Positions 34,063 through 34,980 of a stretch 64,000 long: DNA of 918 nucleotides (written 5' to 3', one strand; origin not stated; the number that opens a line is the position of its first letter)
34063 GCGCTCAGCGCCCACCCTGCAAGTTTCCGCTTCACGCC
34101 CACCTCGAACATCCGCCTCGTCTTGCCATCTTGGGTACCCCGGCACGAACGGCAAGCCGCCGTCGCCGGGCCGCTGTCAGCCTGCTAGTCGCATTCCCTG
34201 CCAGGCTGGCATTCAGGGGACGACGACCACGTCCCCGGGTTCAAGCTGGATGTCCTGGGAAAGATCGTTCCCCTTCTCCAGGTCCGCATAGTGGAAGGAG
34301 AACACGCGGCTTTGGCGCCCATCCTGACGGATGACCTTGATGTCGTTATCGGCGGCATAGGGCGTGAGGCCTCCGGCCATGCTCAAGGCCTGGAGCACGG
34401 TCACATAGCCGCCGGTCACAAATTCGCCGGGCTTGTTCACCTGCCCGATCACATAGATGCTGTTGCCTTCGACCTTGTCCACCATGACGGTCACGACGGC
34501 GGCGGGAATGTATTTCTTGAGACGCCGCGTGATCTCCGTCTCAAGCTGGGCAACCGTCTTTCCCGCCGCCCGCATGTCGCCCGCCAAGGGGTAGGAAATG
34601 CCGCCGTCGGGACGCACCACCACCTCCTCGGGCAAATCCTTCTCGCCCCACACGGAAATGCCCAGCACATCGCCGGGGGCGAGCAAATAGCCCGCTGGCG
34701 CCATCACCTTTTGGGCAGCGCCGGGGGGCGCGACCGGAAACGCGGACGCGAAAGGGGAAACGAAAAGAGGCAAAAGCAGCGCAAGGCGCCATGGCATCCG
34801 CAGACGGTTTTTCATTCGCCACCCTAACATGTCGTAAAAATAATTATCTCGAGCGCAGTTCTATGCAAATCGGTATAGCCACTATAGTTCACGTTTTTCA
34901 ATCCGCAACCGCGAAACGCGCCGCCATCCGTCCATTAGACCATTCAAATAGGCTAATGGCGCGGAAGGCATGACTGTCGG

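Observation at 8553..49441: Exosortase EPS locus, a complete T2SS operon and C-terminally sorted cargo form one contiguous ~41 kb envelope supercluster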

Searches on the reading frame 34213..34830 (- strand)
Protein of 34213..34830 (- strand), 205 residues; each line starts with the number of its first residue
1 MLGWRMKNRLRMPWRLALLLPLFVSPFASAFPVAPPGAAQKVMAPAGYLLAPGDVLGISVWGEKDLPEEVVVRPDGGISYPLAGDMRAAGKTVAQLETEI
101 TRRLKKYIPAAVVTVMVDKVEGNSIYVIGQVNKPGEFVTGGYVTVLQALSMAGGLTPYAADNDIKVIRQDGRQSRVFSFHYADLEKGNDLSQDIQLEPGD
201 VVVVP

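Call 5: search_protein_families(library=ncbifam, proteins=[window:34213-34830:-], max_evalue=0.001)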
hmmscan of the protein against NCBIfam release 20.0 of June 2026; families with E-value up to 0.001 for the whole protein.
window:34213-34830:- (205 aa): 4 families
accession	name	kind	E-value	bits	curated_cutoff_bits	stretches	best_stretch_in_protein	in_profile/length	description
TIGR03027.2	pepcterm_export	equivalog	6.5e-44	149.6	180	1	48-205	3-165/169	XrtA/PEP-CTERM system exopolysaccharide export protein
NF041843.1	EpsY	equivalog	2.4e-35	121.6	320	1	46-204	51-210/211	exopolysaccharide export protein EpsY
TIGR03028.1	EpsE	equivalog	1.4e-27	96.6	262.65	1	48-204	2-159/239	polysaccharide export protein EpsE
NF011658.0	PRK15078.1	subfamily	1.6e-23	83.1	333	1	48-205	85-250/380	polysaccharide export protein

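Call 33: find_related_loci(query=A3, collection=metagenome_contigs, flank=10000)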
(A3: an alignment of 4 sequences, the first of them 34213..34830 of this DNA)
Query A3 (205 aa) in metagenome_contigs; peptide patterns used: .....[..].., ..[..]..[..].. (x = any residue, [..] = any of these).
600 stretches matched a pattern (row limit reached: there are more); 502 encode a relative of the query (tblastn E <= 1e-3); the best 80 are kept; 80 distinct loci.
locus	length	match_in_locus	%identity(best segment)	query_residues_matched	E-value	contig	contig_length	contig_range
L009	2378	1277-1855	58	3-200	1e-66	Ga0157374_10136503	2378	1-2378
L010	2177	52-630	59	9-200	9e-66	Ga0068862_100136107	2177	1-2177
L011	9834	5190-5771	57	14-205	1e-63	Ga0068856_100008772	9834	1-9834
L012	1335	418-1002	57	1-200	4e-67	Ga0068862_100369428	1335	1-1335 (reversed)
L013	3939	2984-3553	56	16-205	8e-63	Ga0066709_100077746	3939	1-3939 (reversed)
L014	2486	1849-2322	63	48-205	8e-63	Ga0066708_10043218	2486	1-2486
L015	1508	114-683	58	16-205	5e-64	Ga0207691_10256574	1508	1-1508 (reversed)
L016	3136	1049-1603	58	21-205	2e-61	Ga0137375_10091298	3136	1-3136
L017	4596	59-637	54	14-205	2e-61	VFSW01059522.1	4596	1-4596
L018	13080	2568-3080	60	34-205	2e-61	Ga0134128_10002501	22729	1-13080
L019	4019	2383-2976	55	19-205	5e-61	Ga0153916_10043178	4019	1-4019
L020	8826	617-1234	54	4-205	6e-61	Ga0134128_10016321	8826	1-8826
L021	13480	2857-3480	53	9-205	6e-61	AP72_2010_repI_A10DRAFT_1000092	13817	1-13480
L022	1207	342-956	52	4-205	1e-64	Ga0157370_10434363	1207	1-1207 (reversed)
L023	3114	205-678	63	48-205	3e-60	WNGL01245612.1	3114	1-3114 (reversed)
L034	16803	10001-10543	57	26-205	8e-59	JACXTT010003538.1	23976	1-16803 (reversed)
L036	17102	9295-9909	56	6-205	5e-58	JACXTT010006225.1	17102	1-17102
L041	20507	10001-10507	55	33-205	2e-57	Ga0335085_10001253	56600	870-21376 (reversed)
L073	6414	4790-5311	53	29-205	3e-56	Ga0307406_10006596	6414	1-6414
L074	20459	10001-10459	59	48-200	5e-56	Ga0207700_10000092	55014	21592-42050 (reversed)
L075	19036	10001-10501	56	36-205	5e-56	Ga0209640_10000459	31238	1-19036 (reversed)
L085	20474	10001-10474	56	48-205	2e-55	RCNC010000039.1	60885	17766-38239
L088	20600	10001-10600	51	5-205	2e-55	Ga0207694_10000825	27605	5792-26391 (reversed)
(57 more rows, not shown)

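Call 75: search_protein_families(library=pfam, proteins=[L011:2234-4321:-, L018:299-2305:-, L034:8796-9905:+, L036:7801-9120:-, L041:8479-9891:+, L074:8675-9490:-, L075:8906-9592:-, L085:7966-9660:+, L088:8760-9977:+, L073:3349-4410:-], max_evalue=0.001)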
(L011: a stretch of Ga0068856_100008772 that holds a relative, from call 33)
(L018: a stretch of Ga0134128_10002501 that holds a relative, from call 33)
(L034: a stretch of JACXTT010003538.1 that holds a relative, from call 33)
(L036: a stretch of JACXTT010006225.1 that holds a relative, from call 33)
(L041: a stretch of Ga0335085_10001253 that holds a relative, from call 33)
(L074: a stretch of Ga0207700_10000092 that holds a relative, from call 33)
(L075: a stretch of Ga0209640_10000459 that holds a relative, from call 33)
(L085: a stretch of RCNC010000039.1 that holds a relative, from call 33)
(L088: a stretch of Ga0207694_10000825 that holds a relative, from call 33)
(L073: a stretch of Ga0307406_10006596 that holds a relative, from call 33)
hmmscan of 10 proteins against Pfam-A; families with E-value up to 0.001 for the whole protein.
L011:2234-4321:- (695 aa): 1 family
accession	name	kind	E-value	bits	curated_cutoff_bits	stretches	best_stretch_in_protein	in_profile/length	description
PF16640.11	Big_3_5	-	3.8e-09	37.4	35.5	2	380-466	3-79/88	Bacterial Ig-like domain (group 3)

L018:299-2305:- (668 aa): 0 families

L034:8796-9905:+ (369 aa): 3 families
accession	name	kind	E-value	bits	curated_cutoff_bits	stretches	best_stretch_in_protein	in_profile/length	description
PF00639.27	Rotamase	-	2.4e-24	86.6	21.7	1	215-309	2-96/97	PPIC-type PPIASE domain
PF13616.12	Rotamase_3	-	5.8e-21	75.7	22.5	1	206-311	12-115/116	PPIC-type PPIASE domain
PF13145.12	Rotamase_2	-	4e-19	70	27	1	190-323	3-120/121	PPIC-type PPIASE domain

L036:7801-9120:- (439 aa): 1 family
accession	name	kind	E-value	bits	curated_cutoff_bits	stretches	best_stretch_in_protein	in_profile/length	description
PF01522.26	Polysacc_deac_1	-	2.6e-22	79.5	23.1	2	329-397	58-122/124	Polysaccharide deacetylase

L041:8479-9891:+ (470 aa): 2 families
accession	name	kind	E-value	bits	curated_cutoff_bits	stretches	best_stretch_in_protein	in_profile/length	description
PF02397.22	Bac_transf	-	1.8e-63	213.7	27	1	280-464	1-178/179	Bacterial sugar transferase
PF13727.12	CoA_binding_3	-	3.4e-26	92.7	25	1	82-244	18-175/175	CoA-binding domain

L074:8675-9490:- (271 aa): 0 families

L075:8906-9592:- (228 aa): 2 families
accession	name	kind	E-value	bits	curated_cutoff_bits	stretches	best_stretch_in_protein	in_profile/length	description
PF05345.18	He_PIG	-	5.3e-09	36.8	24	1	58-139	8-96/96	Putative Ig domain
PF00041.27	fn3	-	8.5e-07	29.5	25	1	132-221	2-79/84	Fibronectin type III domain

L085:7966-9660:+ (564 aa): 0 families

L088:8760-9977:+ (405 aa): 2 families
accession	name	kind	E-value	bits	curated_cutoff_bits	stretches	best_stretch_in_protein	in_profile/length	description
PF00072.30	Response_reg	-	1.9e-25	89.6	30.2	1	199-309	1-110/111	Response regulator receiver domain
PF00196.25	GerE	-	2.4e-14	53.1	23.5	1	344-398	2-56/57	Bacterial regulatory proteins, luxR family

L073:3349-4410:- (353 aa): 0 families
